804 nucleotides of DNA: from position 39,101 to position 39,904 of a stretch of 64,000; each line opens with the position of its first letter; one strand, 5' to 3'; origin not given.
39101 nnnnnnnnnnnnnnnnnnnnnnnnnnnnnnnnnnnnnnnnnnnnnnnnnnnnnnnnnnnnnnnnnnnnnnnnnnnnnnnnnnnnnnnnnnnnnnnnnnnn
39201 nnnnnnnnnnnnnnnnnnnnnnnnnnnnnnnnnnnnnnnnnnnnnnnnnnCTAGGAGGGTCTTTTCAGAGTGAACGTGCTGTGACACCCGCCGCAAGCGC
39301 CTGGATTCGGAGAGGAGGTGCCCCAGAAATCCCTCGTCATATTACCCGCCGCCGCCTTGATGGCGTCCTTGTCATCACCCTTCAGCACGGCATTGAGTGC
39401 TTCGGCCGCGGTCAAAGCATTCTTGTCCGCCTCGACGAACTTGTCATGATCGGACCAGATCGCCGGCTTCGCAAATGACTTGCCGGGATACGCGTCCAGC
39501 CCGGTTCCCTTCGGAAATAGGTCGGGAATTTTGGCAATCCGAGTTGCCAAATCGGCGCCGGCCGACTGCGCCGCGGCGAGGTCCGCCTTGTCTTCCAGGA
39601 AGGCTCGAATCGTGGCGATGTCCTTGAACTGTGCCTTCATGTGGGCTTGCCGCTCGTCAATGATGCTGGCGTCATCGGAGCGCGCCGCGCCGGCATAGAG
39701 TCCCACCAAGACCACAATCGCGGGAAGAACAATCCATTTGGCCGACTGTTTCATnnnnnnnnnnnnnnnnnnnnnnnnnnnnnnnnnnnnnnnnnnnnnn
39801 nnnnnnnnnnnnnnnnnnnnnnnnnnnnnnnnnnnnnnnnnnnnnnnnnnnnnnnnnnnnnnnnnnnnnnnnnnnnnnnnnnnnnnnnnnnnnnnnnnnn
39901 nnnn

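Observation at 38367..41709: Uncharacterised redox-type adenylate cyclase divergent from a cytochrome c-prime / dihaem cytochrome c pair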

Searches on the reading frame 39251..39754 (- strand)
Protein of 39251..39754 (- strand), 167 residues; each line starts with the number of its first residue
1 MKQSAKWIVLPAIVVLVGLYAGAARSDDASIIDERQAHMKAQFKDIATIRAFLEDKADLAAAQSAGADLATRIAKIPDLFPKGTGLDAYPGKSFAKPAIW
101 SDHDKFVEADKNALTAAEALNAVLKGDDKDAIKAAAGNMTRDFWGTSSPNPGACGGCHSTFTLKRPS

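Call 3: search_protein_families(library=pfam, proteins=[window:39251-39754:-], max_evalue=0.01)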
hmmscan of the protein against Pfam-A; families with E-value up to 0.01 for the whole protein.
window:39251-39754:- (167 aa): 1 family
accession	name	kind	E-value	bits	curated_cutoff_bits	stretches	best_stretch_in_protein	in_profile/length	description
PF01322.25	Cytochrom_C_2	-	3.2e-16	60.8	26.5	1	31-161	2-120/121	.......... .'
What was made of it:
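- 39251..39754 (-): Class II cytochrome c (167 aa precursor) with a signal peptide, a C-terminal CGGCH motif and an invariant Met39 at the distal/axial position; c-556-like. Pfam PF01322 from call 3.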

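Call 4: search_protein_families(library=ncbifam, proteins=[window:39251-39754:-], max_evalue=0.01)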
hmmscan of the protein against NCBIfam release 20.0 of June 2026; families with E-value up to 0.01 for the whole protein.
window:39251-39754:- (167 aa): 0 families

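Call 18: search_solved_structures(query=window:39251-39754:-, max_evalue=0.01, show_alignments=2)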
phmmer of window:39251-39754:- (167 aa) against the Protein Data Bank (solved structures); distinct sequences matched with E-value up to 0.01: 7.
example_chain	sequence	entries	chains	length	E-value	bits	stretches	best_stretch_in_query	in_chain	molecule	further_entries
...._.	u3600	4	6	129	9.1e-05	25.6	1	27-135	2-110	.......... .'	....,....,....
1cpr_A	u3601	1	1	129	0.00065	22.8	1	27-135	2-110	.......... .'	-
1jaf_A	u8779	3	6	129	0.0013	21.9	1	33-162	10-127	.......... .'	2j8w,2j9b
1gqa_A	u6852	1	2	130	0.0014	21.7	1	32-165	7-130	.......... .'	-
1rcw_A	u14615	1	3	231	0.0035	20.4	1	59-161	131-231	CT610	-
1a7v_A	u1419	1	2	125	0.0044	20.1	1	30-139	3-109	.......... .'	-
1s05_A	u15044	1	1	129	0.0066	19.6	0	30-162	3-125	Cytochrome c-556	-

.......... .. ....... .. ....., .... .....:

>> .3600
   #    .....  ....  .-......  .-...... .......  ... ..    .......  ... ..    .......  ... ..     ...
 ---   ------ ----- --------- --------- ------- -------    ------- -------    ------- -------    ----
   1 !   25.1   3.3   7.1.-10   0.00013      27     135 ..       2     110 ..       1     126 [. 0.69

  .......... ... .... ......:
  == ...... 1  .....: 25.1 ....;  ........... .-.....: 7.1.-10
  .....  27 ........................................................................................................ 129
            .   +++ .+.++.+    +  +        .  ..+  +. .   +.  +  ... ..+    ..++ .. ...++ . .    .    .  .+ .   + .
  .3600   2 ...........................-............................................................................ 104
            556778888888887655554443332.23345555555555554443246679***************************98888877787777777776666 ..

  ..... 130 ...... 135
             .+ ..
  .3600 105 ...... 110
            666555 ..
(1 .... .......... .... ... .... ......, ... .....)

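Call 65: search_solved_structures(query=A5, max_evalue=1, show_alignments=5)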
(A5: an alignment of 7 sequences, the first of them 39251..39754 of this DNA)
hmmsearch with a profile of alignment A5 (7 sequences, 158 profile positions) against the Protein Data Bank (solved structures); distinct sequences matched with E-value up to 1: 78 (the best 60 are shown).
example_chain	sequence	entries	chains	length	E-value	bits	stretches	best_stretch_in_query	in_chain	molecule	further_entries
1jaf_A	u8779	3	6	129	5.8e-17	65.3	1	32-155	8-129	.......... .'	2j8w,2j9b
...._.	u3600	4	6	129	7.6e-17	65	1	28-155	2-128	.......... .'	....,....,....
1s05_A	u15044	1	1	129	1.1e-16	64.4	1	31-156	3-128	Cytochrome c-556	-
1cpr_A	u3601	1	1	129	1.3e-16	64.2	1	28-155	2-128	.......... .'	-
1e83_A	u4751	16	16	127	1.8e-13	54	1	30-156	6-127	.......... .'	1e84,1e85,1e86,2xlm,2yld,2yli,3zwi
1cgo_A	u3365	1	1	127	2e-13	53.9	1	30-156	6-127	CYTOCHROME C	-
5agf_A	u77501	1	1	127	2.1e-13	53.8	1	30-156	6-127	CYTOCHROME C PRIME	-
3vrc_A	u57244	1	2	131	2.9e-13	53.3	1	31-154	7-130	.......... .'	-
4d4n_A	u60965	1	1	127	4e-13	52.8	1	30-156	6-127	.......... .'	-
1cgn_A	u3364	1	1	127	4.9e-13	52.6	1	30-156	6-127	CYTOCHROME C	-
5jua_A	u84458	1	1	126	5.2e-13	52.5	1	30-155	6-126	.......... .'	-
5jp7_A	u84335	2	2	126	6.5e-13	52.2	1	30-155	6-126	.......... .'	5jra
2xle_A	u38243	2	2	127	7.4e-13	52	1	30-156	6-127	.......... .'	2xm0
2yl0_A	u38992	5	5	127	7.5e-13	52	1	31-156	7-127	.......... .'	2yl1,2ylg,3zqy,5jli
5jsl_A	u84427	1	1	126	7.7e-13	51.9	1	30-155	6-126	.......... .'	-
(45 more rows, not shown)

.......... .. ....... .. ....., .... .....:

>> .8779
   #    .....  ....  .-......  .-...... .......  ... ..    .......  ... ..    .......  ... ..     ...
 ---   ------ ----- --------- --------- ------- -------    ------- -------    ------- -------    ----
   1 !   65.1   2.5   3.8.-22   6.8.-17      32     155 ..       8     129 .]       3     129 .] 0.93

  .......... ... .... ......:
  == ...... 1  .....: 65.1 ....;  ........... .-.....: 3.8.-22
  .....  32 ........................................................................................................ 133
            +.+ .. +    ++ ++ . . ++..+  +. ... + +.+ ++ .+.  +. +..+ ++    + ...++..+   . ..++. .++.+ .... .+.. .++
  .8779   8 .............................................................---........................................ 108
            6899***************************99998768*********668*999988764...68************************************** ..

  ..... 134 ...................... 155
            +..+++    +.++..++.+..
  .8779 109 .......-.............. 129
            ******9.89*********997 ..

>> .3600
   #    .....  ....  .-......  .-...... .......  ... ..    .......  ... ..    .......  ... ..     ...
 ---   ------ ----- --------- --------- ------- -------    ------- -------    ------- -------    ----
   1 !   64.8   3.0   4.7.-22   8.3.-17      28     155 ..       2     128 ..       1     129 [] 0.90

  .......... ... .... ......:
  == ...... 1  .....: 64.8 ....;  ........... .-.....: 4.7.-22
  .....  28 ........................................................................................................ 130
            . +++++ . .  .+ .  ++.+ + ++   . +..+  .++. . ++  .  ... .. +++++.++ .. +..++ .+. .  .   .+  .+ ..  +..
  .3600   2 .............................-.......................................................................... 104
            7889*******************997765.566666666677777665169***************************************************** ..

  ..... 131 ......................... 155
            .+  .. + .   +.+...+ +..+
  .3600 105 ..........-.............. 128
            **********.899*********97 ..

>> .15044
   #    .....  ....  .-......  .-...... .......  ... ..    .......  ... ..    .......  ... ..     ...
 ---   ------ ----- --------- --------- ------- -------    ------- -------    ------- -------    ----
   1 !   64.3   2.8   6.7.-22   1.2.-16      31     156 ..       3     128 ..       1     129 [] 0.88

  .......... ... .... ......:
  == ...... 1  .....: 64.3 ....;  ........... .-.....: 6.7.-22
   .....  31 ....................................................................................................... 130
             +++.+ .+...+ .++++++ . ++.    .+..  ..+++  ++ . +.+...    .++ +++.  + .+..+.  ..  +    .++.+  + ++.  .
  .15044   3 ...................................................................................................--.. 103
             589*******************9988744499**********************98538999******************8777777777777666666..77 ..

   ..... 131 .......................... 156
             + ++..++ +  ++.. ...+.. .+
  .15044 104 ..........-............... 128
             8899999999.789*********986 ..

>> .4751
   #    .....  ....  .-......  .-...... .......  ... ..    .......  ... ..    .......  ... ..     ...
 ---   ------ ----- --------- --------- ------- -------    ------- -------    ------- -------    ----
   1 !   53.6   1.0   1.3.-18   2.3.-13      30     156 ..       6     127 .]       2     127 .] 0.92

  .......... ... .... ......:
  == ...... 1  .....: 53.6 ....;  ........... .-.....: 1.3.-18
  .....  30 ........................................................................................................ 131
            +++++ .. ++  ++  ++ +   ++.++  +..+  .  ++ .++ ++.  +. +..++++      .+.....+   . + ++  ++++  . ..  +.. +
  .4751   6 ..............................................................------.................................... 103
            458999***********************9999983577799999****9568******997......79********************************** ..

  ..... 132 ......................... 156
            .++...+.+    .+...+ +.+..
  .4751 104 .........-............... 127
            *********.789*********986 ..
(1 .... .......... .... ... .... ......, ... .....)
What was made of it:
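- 39251..39754 (-): Profile against PDB from call 65: c-prime 1JAF 6e-17, c-556 1S05 1e-16, with M39 aligned to Met12 of c-556.
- On Cytochrome c-prime (five-coordinate, NO/CO-binding class II cytochrome c): It aligns with Met12 of c-556, whereas c-primes have Phe (1JAF, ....) or Leu (1E83) there (call 65).
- Closest known: Cytochrome c-556 of Rhodopseudomonas palustris. Same: The LMK motif of c-556, containing Met12, aligns with the invariant xMK of the window protein and its relatives (call 65).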

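Call 69: find_homologous_proteins(query=window:39251-39754:-)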
Query window:39251-39754:- (167 aa): 88 proteins with E <= 0.001 among 610 candidates.
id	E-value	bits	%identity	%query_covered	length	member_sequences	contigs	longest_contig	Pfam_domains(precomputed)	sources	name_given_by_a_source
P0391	1.8e-103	361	99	100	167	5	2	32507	PF01322.26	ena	-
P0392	1.2e-79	284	77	100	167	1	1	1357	PF01322.26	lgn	-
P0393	2.3e-76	273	74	100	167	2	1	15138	PF01322.26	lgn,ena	-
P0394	5.1e-76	272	74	100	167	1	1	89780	PF01322.26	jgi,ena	-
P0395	1.1e-75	271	74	100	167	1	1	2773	PF01322.26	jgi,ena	jgi:cytochrome c556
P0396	1.0e-74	268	73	99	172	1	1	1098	PF01322.26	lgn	-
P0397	1.8e-74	267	70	99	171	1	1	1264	PF01322.26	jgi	jgi:cytochrome c556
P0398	1.9e-74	267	71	100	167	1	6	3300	PF01322.26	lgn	-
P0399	6.5e-74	265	71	100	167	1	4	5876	PF01322.26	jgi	jgi:cytochrome c556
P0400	6.4e-73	262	72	99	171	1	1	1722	PF01322.26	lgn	-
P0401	2.0e-72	260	72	100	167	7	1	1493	PF01322.26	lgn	-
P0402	4.5e-72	259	69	100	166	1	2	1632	PF01322.26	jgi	jgi:cytochrome c556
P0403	2.0e-71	257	70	100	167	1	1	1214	PF01322.26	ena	-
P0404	2.0e-71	257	71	100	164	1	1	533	PF01322.26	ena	-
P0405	3.5e-71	256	71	100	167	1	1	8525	PF01322.26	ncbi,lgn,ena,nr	ncbi:MAG TPA: cytochrome c [Stellaceae bacterium]|nr:cytochrome c [Stellaceae bacterium]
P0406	4.6e-71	256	70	100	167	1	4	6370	PF01322.26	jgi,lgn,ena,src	-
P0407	7.1e-70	252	68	100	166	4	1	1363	PF01322.26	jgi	-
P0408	8.9e-69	248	69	99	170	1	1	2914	PF01322.26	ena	-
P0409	6.0e-68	246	66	100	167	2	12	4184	PF01322.26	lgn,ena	-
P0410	1.2e-66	241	78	86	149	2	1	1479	PF01322.26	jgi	jgi:cytochrome c556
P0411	3.0e-66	240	70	99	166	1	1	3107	PF01322.26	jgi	jgi:cytochrome c556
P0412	8.8e-64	232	64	99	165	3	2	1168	PF01322.26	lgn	-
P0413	4.1e-63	230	65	92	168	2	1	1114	PF01322.26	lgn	-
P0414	1.4e-59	218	68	87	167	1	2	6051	PF01322.26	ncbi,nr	ncbi:MAG: cytochrome c [Alphaproteobacteria bacterium]|nr:cytochrome c [Alphaproteobacteria bacteriu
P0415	1.7e-59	218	68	86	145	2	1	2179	PF01322.26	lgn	-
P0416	3.9e-56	207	75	78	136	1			PF01322.26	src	-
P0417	2.3e-55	205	58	100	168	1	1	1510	PF01322.26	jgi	jgi:cytochrome c556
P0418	9.9e-49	183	58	100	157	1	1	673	PF01322.26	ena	-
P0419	1.5e-48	183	61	84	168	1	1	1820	PF01322.26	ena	-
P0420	4.5e-48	181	55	100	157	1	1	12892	PF01322.26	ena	-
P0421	5.2e-48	181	59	96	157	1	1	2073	PF01322.26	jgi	jgi:cytochrome c556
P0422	9.1e-48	180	56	100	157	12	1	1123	PF01322.26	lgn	-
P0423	1.9e-47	179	54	100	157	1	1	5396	PF01322.26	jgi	jgi:cytochrome c556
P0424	5.9e-47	177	56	100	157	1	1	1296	PF01322.26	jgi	jgi:cytochrome c556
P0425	1.0e-46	177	56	100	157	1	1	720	PF01322.26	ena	-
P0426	1.5e-46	176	56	100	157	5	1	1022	PF01322.26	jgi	-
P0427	2.4e-46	175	69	75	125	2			PF01322.26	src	-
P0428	2.8e-46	175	56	100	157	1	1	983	PF01322.26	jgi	jgi:cytochrome c556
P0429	3.9e-46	175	54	100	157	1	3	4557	PF01322.26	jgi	jgi:cytochrome c556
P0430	4.8e-46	174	56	100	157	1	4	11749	PF01322.26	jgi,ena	jgi:cytochrome c556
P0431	7.2e-46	174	57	100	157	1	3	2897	PF01322.26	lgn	-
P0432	7.2e-46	174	54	100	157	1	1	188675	PF01322.26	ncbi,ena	-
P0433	9.0e-46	174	56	100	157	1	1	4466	PF01322.26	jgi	jgi:cytochrome c556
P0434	1.1e-45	173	53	100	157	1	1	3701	PF01322.26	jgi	jgi:cytochrome c556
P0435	1.2e-45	173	56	100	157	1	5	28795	PF01322.26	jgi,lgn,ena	jgi:cytochrome c556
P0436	1.3e-45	173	56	100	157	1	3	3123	PF01322.26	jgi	jgi:cytochrome c556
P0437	1.5e-45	173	57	100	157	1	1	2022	PF01322.26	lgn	-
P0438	2.6e-45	172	55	100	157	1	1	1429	PF01322.26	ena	-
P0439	2.9e-45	172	53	100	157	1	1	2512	PF01322.26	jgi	jgi:cytochrome c556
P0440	6.0e-45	171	55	100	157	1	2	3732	PF01322.26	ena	-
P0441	7.0e-45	171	53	100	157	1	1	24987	PF01322.26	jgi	jgi:cytochrome c556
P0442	1.0e-44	170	54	100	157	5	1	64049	PF01322.26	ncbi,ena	-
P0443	1.5e-44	170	56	100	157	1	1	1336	PF01322.26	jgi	jgi:cytochrome c556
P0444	1.7e-44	169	53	100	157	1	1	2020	PF01322.26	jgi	jgi:cytochrome c556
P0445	1.8e-44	169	53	100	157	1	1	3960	PF01322.26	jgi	jgi:cytochrome c556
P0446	2.2e-44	169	55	100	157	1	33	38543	PF01322.26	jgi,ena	jgi:cytochrome c556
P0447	2.2e-44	169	52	100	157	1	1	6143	PF01322.26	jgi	jgi:cytochrome c556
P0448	5.6e-44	168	53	100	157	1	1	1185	PF01322.26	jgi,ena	-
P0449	1.2e-43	167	54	100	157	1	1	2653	PF01322.26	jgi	jgi:cytochrome c556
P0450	4.3e-43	165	54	100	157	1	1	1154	PF01322.26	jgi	jgi:cytochrome c556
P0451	1.2e-42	163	53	100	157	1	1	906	PF01322.26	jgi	-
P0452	3.6e-42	162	55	100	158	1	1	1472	PF01322.26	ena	-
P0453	4.0e-42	162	52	100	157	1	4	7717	PF01322.26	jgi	jgi:cytochrome c556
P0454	4.1e-42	162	53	100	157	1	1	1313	PF01322.26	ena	-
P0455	8.2e-42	161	52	100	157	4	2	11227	PF01322.26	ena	-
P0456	9.4e-42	161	53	100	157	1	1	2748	PF01322.26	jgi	jgi:cytochrome c556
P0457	1.1e-41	160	57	88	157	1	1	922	PF01322.26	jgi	jgi:cytochrome c556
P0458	1.7e-41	160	52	100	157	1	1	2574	PF01322.26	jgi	jgi:cytochrome c556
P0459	3.4e-41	159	50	95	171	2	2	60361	PF01322.26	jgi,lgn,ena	-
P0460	3.6e-41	159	51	100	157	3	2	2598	PF01322.26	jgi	jgi:cytochrome c556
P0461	1.3e-40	157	51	100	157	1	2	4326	PF01322.26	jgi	jgi:cytochrome c556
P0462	1.4e-40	157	55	100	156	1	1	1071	PF01322.26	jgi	jgi:cytochrome c556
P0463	5.4e-40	155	80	53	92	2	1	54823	PF01322.26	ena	-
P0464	5.7e-38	148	72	61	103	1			PF01322.26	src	-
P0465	5.9e-37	145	49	100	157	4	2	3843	PF01322.26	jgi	jgi:cytochrome c556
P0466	8.8e-36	141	60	68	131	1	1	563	PF01322.26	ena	-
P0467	3.5e-35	139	61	63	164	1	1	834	PF01322.26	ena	-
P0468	8.3e-35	138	47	100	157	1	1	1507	PF01322.26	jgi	jgi:cytochrome c556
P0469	3.5e-32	129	59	61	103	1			PF01322.26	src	-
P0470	6.8e-32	128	50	83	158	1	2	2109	PF01322.26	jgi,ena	-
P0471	2.2e-30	124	55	73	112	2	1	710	PF01322.26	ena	-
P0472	2.4e-29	120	56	60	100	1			PF01322.26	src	-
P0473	7.0e-25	106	43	90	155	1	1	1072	PF01322.26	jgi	jgi:cytochrome c556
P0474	7.6e-25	106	43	90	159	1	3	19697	PF01322.26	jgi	jgi:cytochrome c556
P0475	3.7e-24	103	42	90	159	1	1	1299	PF01322.26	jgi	jgi:cytochrome c556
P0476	5.2e-24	103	39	83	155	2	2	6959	PF01322.26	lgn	-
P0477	3.7e-23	100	40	83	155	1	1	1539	PF01322.26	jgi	jgi:cytochrome c556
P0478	1.5e-22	98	54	65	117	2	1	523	PF01322.26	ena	-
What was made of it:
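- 39251..39754 (-): JGI labels the homologues 'cytochrome c556' (call 69).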

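Call 70: find_encoding_contigs(protein=P0432, flank=5000, max_places=2)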
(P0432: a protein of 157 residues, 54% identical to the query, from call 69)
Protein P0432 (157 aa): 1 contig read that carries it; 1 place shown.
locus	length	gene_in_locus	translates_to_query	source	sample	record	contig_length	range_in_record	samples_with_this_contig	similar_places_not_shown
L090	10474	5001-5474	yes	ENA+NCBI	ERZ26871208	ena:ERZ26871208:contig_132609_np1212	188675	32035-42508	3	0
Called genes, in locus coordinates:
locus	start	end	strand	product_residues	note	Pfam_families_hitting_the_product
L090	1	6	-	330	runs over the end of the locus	PF13353:Fer4_12 (weak), PF04055:Radical_SAM, PF06463:Mob_synth_C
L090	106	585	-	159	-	PF01724:DUF29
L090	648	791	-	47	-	-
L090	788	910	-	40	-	-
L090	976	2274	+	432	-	PF01425:Amidase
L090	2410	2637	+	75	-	-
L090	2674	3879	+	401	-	PF00155:Aminotran_1_2, PF01053:Cys_Met_Meta_PP (weak)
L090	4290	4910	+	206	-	PF02798:GST_N, PF13417:GST_N_3, PF13409:GST_N_2, PF00043:GST_C (weak), PF13410:GST_C_2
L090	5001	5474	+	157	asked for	PF01322:Cytochrom_C_2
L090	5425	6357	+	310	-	PF00034:Cytochrom_C (weak)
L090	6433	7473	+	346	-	PF01734:Patatin, PF12536:DUF3734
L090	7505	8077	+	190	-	PF05853:BKACE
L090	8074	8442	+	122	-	PF05853:BKACE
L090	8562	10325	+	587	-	PF01144:CoA_trans, PF00753:Lactamase_B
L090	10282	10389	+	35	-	-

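Call 71: find_encoding_contigs(protein=P0459, flank=5000, max_places=2)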
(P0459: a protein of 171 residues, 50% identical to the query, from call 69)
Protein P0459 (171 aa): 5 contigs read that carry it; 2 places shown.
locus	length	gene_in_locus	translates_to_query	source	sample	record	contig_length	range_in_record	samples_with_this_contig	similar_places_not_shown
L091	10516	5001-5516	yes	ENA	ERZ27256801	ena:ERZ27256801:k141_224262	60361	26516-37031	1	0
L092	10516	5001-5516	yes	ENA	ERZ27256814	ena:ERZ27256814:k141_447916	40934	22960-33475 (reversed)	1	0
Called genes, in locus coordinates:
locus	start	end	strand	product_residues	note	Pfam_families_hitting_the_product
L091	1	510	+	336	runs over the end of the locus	PF00753:Lactamase_B (faint)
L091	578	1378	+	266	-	PF00106:adh_short, PF13561:adh_short_C2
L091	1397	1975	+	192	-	-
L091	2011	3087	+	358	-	PF01264:Chorismate_synt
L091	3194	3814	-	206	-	PF07978:NIPSNAP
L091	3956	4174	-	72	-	-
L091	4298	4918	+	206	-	PF02798:GST_N, PF13417:GST_N_3, PF13409:GST_N_2, PF00043:GST_C (weak), PF13410:GST_C_2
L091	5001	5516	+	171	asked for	PF01322:Cytochrom_C_2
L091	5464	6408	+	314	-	PF13442:Cytochrome_CBB3 (faint), PF00034:Cytochrom_C (weak)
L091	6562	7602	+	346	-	PF01734:Patatin, PF12536:DUF3734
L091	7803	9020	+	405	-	PF06850:PHB_depo_C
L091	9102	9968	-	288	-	PF00561:Abhydrolase_1, PF12697:Abhydrolase_6, PF12146:Hydrolase_4 (faint)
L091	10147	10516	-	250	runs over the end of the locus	PF00106:adh_short, PF08659:KR, PF13561:adh_short_C2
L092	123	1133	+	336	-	PF00753:Lactamase_B (faint)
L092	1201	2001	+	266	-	PF00106:adh_short, PF13561:adh_short_C2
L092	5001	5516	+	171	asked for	PF01322:Cytochrom_C_2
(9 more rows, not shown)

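Call 72: find_encoding_contigs(protein=P0474, flank=5000, max_places=2)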
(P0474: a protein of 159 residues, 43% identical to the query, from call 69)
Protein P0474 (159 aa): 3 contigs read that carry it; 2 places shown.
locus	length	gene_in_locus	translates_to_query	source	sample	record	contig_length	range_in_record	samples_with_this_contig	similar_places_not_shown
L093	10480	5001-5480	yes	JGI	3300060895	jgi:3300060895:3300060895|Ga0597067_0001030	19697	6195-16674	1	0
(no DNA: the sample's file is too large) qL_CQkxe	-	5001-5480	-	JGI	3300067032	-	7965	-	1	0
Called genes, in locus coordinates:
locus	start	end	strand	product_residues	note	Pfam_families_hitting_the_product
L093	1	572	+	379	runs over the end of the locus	PF01740:STAS (weak), PF13466:STAS_2, PF02405:MlaE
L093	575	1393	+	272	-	PF00005:ABC_tran, PF13304:AAA_21 (weak)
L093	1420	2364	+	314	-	PF02470:MlaD, PF28544:Helical_needle (faint)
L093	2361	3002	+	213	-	PF03886:ABC_trans_aux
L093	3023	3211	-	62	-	-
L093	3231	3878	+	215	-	PF22308:DUF6969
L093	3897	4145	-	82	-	-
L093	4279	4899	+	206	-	PF02798:GST_N, PF13417:GST_N_3, PF13409:GST_N_2, PF00043:GST_C, PF13410:GST_C_2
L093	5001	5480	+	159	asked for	PF01322:Cytochrom_C_2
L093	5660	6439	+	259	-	PF00034:Cytochrom_C (faint), PF13442:Cytochrome_CBB3 (faint)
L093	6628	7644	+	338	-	PF01734:Patatin, PF12536:DUF3734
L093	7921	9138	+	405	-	PF06850:PHB_depo_C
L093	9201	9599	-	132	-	PF01850:PIN (weak)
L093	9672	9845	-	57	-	PF04014:MazE_antitoxin (weak)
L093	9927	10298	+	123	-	PF00903:Glyoxalase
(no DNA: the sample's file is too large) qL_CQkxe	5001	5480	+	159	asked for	PF01322:Cytochrom_C_2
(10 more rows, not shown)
